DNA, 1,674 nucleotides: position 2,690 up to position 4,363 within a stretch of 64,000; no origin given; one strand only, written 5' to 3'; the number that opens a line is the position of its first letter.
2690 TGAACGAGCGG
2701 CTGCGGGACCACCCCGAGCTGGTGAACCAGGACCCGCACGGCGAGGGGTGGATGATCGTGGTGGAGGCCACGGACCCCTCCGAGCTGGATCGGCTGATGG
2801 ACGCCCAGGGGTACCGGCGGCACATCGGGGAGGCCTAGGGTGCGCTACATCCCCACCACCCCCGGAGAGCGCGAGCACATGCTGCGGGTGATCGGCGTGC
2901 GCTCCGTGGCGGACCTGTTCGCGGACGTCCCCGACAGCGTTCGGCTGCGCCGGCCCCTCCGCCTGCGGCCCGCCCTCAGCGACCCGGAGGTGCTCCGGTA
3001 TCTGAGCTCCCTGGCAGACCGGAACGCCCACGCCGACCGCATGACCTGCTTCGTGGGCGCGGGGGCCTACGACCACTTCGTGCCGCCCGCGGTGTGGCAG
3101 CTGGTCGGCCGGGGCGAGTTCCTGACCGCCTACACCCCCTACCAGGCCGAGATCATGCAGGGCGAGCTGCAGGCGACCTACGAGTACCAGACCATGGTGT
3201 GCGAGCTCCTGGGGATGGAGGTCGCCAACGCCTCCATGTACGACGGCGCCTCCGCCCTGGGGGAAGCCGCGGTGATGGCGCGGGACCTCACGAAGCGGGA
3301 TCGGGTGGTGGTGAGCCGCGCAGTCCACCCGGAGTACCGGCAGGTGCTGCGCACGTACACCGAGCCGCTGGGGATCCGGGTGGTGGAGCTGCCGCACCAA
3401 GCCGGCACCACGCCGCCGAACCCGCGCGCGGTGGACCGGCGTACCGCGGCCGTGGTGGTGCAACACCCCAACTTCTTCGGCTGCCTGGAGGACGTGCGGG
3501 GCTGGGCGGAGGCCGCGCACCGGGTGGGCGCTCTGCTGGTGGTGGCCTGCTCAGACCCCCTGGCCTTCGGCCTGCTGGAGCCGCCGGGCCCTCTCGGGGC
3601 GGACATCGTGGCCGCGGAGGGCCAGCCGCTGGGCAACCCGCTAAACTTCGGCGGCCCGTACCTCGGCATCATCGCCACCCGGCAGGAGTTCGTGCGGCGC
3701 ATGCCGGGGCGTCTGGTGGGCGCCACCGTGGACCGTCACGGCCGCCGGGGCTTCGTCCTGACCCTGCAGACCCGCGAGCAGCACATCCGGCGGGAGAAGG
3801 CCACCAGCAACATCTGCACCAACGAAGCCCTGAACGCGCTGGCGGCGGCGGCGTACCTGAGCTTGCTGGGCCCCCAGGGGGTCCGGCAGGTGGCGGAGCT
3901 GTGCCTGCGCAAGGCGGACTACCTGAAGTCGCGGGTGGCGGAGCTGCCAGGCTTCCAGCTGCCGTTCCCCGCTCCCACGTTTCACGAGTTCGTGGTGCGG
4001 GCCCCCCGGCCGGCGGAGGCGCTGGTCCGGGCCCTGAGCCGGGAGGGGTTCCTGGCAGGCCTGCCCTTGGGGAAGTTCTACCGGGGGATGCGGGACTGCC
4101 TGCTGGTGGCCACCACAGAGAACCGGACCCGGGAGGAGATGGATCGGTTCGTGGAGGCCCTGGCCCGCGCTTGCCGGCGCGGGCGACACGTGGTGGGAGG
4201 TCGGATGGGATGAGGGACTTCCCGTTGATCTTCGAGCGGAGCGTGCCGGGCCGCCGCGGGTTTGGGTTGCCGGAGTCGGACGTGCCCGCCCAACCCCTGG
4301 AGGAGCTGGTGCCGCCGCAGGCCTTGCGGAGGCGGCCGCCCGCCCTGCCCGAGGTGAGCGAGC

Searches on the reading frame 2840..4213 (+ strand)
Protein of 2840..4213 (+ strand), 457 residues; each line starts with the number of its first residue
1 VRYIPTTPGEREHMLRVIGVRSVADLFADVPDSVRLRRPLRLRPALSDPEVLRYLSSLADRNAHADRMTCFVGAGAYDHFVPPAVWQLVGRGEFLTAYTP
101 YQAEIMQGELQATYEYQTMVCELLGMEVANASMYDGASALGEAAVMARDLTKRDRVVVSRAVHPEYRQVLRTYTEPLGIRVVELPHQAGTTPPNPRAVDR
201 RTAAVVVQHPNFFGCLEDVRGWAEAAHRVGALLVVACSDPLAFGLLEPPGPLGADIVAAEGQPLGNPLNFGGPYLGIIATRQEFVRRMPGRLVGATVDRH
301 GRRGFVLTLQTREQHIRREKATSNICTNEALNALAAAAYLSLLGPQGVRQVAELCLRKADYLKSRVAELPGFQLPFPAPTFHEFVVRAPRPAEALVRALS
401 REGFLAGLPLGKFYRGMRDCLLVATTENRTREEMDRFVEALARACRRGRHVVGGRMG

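Call 87: search_protein_families(library=pfam, proteins=[window:2840-4213:+], max_evalue=0.00001)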
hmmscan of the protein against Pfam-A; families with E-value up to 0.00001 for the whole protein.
window:2840-4213:+ (457 aa): 1 family
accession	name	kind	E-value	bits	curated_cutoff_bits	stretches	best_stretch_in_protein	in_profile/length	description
PF02347.22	GDC-P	-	9.2e-128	427.2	26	1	1-440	1-428/429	Glycine cleavage system P-protein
